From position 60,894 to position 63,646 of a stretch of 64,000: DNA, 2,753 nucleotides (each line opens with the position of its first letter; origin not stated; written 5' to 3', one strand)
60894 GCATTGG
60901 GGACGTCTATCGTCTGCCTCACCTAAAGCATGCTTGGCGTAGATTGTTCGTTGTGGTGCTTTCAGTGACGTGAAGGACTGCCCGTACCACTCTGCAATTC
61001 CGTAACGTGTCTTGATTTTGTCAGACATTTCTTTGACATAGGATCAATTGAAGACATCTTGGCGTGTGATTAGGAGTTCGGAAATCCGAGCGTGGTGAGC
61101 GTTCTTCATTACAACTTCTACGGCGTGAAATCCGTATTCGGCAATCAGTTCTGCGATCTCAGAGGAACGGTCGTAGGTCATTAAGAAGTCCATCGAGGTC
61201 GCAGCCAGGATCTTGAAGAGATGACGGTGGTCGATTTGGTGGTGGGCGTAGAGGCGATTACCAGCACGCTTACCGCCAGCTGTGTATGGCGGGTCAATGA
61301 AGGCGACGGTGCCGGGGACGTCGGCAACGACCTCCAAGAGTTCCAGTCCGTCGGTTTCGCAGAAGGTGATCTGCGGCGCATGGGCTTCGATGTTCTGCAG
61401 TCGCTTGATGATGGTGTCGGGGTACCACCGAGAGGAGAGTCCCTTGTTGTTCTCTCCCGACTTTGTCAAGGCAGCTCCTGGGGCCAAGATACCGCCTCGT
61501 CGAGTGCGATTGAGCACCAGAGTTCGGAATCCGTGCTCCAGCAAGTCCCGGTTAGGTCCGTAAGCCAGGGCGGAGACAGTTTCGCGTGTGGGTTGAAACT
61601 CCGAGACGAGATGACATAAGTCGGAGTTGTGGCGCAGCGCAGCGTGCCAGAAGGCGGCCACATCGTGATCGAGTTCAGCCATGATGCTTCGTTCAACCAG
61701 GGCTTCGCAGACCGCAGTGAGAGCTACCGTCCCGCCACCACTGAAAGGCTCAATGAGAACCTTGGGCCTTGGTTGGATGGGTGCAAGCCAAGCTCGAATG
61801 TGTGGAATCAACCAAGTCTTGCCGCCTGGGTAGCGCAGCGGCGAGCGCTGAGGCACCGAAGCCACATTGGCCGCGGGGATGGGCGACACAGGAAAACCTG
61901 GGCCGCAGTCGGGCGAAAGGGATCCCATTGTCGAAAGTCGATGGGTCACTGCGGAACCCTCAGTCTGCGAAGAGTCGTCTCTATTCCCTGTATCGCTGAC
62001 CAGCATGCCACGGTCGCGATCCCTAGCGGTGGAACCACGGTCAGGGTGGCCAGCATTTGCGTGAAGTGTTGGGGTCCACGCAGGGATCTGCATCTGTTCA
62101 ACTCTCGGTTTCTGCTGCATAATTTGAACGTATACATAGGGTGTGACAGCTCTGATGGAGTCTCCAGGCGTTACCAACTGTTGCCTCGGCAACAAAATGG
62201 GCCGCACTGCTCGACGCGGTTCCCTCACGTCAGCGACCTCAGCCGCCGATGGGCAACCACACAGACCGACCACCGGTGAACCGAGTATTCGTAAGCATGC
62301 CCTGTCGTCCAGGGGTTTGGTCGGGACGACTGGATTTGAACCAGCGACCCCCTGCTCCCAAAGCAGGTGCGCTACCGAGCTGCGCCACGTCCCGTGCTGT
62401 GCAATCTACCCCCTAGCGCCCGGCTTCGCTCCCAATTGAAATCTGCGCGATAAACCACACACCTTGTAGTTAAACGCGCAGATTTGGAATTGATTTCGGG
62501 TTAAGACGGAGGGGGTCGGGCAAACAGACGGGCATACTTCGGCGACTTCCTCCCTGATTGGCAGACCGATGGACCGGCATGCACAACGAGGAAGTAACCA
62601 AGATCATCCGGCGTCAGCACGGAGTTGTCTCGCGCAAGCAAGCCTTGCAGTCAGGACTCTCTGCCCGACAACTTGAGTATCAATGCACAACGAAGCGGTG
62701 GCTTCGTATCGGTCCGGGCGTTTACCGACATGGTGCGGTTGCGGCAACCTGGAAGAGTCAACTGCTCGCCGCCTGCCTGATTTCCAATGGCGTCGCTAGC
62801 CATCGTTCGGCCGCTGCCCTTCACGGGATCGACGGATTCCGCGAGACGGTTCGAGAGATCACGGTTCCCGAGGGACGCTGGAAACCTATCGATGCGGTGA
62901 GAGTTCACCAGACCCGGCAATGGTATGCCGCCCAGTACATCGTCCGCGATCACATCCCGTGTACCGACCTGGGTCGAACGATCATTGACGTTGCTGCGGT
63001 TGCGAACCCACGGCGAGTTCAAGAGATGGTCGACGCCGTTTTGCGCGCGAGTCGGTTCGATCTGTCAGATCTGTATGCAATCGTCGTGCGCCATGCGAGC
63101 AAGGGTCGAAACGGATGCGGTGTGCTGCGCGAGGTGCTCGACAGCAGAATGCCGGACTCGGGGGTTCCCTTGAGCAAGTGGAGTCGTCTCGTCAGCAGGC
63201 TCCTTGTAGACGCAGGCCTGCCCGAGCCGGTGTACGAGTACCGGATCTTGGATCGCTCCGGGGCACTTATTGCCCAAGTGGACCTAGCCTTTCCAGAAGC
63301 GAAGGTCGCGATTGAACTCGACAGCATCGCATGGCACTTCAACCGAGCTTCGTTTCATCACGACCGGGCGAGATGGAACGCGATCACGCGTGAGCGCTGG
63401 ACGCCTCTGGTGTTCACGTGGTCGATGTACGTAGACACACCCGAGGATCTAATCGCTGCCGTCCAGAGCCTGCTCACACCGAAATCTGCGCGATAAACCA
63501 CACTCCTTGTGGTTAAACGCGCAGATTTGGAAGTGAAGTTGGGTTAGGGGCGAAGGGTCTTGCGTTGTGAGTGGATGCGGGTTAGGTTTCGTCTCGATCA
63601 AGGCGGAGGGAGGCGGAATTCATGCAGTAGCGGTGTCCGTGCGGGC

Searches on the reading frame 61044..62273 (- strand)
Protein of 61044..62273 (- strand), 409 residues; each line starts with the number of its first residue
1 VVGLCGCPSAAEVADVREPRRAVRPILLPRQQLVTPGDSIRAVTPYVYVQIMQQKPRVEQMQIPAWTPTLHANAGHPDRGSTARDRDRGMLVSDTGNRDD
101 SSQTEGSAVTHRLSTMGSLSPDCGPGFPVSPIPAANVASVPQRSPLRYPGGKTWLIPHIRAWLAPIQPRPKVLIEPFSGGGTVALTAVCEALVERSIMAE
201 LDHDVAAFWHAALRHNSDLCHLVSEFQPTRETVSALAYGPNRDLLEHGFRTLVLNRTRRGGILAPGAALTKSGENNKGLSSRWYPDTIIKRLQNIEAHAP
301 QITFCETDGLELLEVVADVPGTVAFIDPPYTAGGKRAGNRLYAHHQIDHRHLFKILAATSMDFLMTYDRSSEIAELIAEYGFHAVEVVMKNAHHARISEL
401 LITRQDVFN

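Call 99: search_protein_families(library=padloc, proteins=[window:61044-62273:-], max_evalue=0.00001)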
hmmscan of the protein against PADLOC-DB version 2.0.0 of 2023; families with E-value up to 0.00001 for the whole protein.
window:61044-62273:- (409 aa): 8 families
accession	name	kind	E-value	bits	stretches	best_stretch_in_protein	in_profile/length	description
PDLC04018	PD-Lambda-5_B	-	3e-47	159.3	1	143-407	5-273/291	-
PDLC03358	MTase_II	-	1.5e-34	117.6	1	143-381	5-249/301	Type II methyltransferase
PDLC04019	PD-Lambda-5_B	-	4.5e-23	80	1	142-297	3-162/167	-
PDLC03247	MTase_II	-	1.1e-21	75.4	1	143-381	3-236/282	Type II methyltransferase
PDLC03294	MTase_II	-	6.7e-11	40.3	1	142-403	4-269/272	Type II methyltransferase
PDLC03717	oMTase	-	2.9e-10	38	1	143-380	3-236/285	orphan methyltransferase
PDLC03729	oMTase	-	1.9e-07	28.9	1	142-211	4-65/275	orphan methyltransferase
PDLC03735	oMTase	-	1e-06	26.4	1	146-403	11-280/284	orphan methyltransferase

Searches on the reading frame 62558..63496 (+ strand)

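Call 99: search_protein_families(library=padloc, proteins=[window:62558-63496:+], max_evalue=0.00001)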
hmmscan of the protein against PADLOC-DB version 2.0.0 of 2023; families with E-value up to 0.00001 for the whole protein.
window:62558-63496:+ (312 aa): 9 families
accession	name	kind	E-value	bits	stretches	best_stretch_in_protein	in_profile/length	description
PDLC02228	AbiEi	-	7.8e-26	88.7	1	10-173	27-189/216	AbiEi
PDLC02249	AbiEi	-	6.6e-20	69.6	1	9-162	4-159/184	AbiEi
PDLC02231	AbiEi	-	2.3e-17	61.7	1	11-197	8-209/280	AbiEi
PDLC02225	AbiEi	-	1.2e-15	55.7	1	8-174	4-176/198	AbiEi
PDLC02260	AbiEi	-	4.5e-15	53.6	1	13-120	7-116/131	AbiEi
PDLC02275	AbiEi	-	7.2e-08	30.7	1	14-174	3-167/184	AbiEi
PDLC02244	AbiEi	-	6.5e-07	26.9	1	77-180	89-192/292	AbiEi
PDLC02259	AbiEi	-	2.2e-06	25.3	0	46-147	24-137/191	AbiEi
PDLC02265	AbiEi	-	3.5e-06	24.9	1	9-116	3-113/198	AbiEi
